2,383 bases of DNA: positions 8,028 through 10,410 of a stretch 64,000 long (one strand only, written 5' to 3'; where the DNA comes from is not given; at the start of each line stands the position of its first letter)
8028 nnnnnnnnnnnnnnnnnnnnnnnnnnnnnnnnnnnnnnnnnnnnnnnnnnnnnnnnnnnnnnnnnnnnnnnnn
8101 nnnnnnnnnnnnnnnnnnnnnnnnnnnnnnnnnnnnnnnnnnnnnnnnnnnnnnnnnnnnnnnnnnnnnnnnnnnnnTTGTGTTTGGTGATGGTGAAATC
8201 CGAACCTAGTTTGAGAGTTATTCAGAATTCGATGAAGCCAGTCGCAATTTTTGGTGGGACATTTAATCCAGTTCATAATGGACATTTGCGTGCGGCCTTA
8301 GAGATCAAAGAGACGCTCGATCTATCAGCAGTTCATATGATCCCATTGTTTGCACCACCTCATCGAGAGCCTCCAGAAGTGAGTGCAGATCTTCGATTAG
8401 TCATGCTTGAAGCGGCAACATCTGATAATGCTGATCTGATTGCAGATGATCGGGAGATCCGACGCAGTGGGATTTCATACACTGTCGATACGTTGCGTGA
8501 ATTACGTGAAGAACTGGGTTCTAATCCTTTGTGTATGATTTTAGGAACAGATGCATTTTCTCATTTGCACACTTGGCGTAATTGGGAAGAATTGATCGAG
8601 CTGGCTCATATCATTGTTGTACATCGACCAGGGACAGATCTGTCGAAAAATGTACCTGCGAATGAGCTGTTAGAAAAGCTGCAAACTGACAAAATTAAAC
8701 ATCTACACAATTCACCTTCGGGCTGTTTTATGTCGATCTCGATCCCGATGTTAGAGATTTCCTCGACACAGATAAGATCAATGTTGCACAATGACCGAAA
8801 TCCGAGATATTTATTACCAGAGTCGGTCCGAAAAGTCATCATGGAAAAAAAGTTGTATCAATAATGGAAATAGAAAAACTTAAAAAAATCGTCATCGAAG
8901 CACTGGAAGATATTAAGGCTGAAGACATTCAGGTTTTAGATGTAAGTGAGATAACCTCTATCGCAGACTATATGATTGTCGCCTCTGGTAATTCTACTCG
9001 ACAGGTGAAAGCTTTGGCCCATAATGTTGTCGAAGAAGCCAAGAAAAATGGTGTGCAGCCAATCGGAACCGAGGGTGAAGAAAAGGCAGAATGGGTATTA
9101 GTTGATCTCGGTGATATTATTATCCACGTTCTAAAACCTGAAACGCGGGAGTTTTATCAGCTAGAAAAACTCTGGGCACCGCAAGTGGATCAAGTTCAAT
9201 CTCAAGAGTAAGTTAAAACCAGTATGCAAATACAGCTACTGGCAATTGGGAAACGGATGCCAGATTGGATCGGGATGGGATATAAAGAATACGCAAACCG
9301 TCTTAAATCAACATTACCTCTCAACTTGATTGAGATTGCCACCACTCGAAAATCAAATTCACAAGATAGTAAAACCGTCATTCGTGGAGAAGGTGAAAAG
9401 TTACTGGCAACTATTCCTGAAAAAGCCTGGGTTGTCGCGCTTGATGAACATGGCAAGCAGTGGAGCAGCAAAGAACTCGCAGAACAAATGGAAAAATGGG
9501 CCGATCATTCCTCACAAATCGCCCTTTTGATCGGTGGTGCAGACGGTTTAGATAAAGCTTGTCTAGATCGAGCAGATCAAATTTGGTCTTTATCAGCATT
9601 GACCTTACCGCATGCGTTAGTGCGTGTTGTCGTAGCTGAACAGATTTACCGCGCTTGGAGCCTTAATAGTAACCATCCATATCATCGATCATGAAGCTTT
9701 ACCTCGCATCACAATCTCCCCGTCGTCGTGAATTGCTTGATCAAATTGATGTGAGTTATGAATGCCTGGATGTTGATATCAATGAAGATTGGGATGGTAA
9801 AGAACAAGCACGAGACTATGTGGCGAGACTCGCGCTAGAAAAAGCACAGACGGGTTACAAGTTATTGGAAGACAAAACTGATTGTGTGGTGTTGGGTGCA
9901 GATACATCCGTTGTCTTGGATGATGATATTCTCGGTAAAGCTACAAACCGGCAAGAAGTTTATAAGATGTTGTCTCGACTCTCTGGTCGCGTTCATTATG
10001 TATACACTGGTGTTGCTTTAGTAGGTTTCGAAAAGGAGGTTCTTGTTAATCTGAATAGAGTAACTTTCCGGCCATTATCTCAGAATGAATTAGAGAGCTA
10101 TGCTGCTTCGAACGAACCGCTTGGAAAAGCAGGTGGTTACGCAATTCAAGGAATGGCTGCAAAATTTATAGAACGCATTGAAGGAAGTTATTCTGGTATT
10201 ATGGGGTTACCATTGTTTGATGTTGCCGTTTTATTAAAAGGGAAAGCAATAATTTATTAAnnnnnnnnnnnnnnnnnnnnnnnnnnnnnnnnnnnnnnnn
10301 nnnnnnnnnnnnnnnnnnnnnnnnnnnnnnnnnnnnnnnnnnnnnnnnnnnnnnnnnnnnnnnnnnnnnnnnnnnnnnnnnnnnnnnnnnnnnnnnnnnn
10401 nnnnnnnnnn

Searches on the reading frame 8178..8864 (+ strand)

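Call 6: search_protein_families(library=pfam, proteins=[window:8178-8864:+], max_evalue=0.01)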
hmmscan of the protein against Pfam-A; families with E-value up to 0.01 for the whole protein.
window:8178-8864:+ (228 aa): 1 family
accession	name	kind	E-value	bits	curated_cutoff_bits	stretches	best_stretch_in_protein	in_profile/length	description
PF01467.32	CTP_transf_like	-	2.1e-23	83.5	21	1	24-201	1-132/133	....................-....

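Call 7: search_protein_families(library=ncbifam, proteins=[window:8178-8864:+], max_evalue=0.01)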
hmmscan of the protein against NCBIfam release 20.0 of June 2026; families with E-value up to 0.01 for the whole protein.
window:8178-8864:+ (228 aa): 15 families
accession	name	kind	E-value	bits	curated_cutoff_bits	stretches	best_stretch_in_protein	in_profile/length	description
NF000839.0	PRK00071.1-1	equivalog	1.6e-70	237.4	187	1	20-228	6-216/219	nicotinate-nucleotide adenylyltransferase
TIGR00482.1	TIGR00482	equivalog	1.7e-50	171.7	112.45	1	24-227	1-194/194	nicotinate (nicotinamide) nucleotide adenylyltransferase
NF000840.1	PRK00071.1-3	equivalog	1.7e-50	171.3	150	1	17-228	3-199/201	nicotinate-nucleotide adenylyltransferase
NF000841.0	PRK00071.1-4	equivalog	1.8e-44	151.9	197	2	17-157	4-145/194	nicotinate-nucleotide adenylyltransferase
NF005410.0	PRK06973.1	equivalog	4.5e-35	121.1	214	1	18-227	20-241/243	nicotinate-nucleotide adenylyltransferase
NF005519.0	PRK07152.1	equivalog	1e-31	110.2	315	1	22-227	3-184/361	nicotinate-nucleotide adenylyltransferase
NF000843.0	PRK00071.2-2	equivalog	2.7e-26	92.4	240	1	15-205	7-199/212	nicotinate-nucleotide adenylyltransferase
NF000845.0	PRK00071.2-4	equivalog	4.2e-16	58.9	210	1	21-202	9-192/197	nicotinate-nucleotide adenylyltransferase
NF000846.0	PRK00071.2-5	equivalog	1.3e-12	47.6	329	1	16-200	16-201/210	nicotinate-nucleotide adenylyltransferase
NF000842.0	PRK00071.2-1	equivalog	1.2e-10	41.4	167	1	99-228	75-185/191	nicotinate-nucleotide adenylyltransferase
TIGR00125.1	cyt_tran_rel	domain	1.1e-09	38.3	27.7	1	22-83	1-62/65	adenylyltransferase/cytidyltransferase family protein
NF006479.0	PRK08887.1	equivalog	1.2e-06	28.5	164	1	19-173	1-160/174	nicotinate-nicotinamide nucleotide adenylyltransferase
TIGR01510.1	coaD_prev_kdtB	equivalog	2.8e-05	24.2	103.3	1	22-48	1-24/155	pantetheine-phosphate adenylyltransferase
NF002243.0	PRK01153.1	subfamily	0.0002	21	127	0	23-78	3-57/175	nicotinamide-nucleotide adenylyltransferase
NF001985.0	PRK00777.1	subfamily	0.0044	17.1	104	0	23-38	7-22/157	pantetheine-phosphate adenylyltransferase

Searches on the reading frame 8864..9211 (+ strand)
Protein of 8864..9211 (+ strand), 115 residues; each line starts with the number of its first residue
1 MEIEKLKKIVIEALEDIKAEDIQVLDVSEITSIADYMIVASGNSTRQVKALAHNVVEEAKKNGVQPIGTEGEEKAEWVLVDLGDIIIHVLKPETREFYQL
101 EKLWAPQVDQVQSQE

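Call 6: search_protein_families(library=pfam, proteins=[window:8864-9211:+], max_evalue=0.01)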
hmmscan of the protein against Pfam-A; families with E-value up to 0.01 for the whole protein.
window:8864-9211:+ (115 aa): 1 family
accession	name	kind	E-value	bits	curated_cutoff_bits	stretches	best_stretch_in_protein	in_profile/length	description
PF02410.21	RsfS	-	2.9e-37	127.3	21.6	1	9-104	2-98/98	Ribosomal silencing factor during starvation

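Call 7: search_protein_families(library=ncbifam, proteins=[window:8864-9211:+], max_evalue=0.01)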
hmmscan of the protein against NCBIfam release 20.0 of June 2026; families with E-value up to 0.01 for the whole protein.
window:8864-9211:+ (115 aa): 1 family
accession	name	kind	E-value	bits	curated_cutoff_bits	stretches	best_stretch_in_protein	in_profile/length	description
TIGR00090.1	rsfS_iojap_ybeB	equivalog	3e-40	136.4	56.9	1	7-104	2-99/99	ribosome silencing factor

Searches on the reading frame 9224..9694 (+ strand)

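Call 6: search_protein_families(library=pfam, proteins=[window:9224-9694:+], max_evalue=0.01)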
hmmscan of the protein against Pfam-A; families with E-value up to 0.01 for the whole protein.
window:9224-9694:+ (156 aa): 1 family
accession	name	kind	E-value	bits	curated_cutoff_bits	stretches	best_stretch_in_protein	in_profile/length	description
PF02590.22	SPOUT_MTase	-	5.9e-53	179.5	27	1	1-154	1-154/154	Predicted SPOUT methyltransferase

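Call 7: search_protein_families(library=ncbifam, proteins=[window:9224-9694:+], max_evalue=0.01)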
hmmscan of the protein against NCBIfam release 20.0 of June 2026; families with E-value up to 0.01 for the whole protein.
window:9224-9694:+ (156 aa): 9 families
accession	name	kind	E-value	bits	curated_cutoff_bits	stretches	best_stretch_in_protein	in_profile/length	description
NF000986.0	PRK00103.1-4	equivalog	1.4e-62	210.5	141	1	1-155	1-155/156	23S rRNA (pseudouridine(1915)-N(3))-methyltransferase RlmH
NF000984.0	PRK00103.1-1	equivalog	1.1e-58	197.6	242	1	1-155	1-155/156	23S rRNA (pseudouridine(1915)-N(3))-methyltransferase RlmH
TIGR00246.1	tRNA_RlmH_YbeA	equivalog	4.7e-55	185.8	149.7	1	2-155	2-154/155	23S rRNA (pseudouridine(1915)-N(3))-methyltransferase RlmH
NF000989.0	PRK00103.2-3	equivalog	2.5e-38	131.7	169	1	1-156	1-160/160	23S rRNA (pseudouridine(1915)-N(3))-methyltransferase RlmH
NF000985.0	PRK00103.1-3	equivalog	1.6e-37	128.7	172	1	1-155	1-159/159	23S rRNA (pseudouridine(1915)-N(3))-methyltransferase RlmH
NF000991.0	PRK00103.2-5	equivalog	1.8e-34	118.9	216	1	1-156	1-160/160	23S rRNA (pseudouridine(1915)-N(3))-methyltransferase RlmH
NF000988.0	PRK00103.2-2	equivalog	1.3e-33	116.2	199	1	1-155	1-155/156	23S rRNA (pseudouridine(1915)-N(3))-methyltransferase RlmH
NF000990.0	PRK00103.2-4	equivalog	3.3e-28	98.6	207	1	1-155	1-156/157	23S rRNA (pseudouridine(1915)-N(3))-methyltransferase RlmH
NF000987.0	PRK00103.2-1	equivalog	1.5e-18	67.6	210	1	1-155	1-151/151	23S rRNA (pseudouridine(1915)-N(3))-methyltransferase RlmH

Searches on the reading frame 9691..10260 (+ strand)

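Call 6: search_protein_families(library=pfam, proteins=[window:9691-10260:+], max_evalue=0.01)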
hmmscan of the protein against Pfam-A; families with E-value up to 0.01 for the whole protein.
window:9691-10260:+ (189 aa): 1 family
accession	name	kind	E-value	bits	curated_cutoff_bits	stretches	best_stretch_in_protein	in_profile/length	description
PF02545.19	Maf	-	1.6e-56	191.4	27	1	2-183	1-185/187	Maf-like protein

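Call 7: search_protein_families(library=ncbifam, proteins=[window:9691-10260:+], max_evalue=0.01)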
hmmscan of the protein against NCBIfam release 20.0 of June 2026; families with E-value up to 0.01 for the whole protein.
window:9691-10260:+ (189 aa): 14 families
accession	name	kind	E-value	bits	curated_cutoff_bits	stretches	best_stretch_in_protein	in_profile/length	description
NF003403.0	PRK04694.1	equivalog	5.5e-54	182.8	300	1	3-183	2-185/190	Maf-like protein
TIGR00172.1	maf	subfamily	1.9e-47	161.2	117.15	1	2-182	4-184/185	Maf family nucleotide pyrophosphatase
NF010944.0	PRK14364.1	equivalog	2.3e-47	160.9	311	1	5-183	1-177/181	Maf-like protein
NF010948.0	PRK14368.1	equivalog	3.2e-44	150.7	291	1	3-183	7-187/193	Maf-like protein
NF010943.0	PRK14363.1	equivalog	1e-42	146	273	1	1-180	1-178/204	Maf-like protein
NF010942.0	PRK14362.1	equivalog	4.2e-42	143.8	290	1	2-188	13-201/210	Maf-like protein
NF000867.0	PRK00078.1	equivalog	1.1e-41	142.6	249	1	1-185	1-188/192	Maf-like protein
NF002401.0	PRK01441.1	equivalog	2.3e-41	141.6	317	1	2-185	6-195/207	Maf-like protein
NF010947.0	PRK14367.1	equivalog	3.3e-40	137.4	315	1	3-183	4-189/202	Maf-like protein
NF010941.0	PRK14361.1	equivalog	7.7e-40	136.5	272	1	3-185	8-187/194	Maf-like protein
NF010946.0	PRK14366.1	equivalog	2.3e-37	128.4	284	1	3-183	7-187/195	Maf-like protein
NF010945.0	PRK14365.1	equivalog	2.1e-33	115.6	273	1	2-186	3-188/197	Maf-like protein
NF003141.0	PRK04056.1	equivalog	2.3e-30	105.6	161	1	3-175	2-173/181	septum formation inhibitor Maf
NF002690.0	PRK02478.1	equivalog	2.5e-19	69.6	269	1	2-181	4-190/199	Maf-like protein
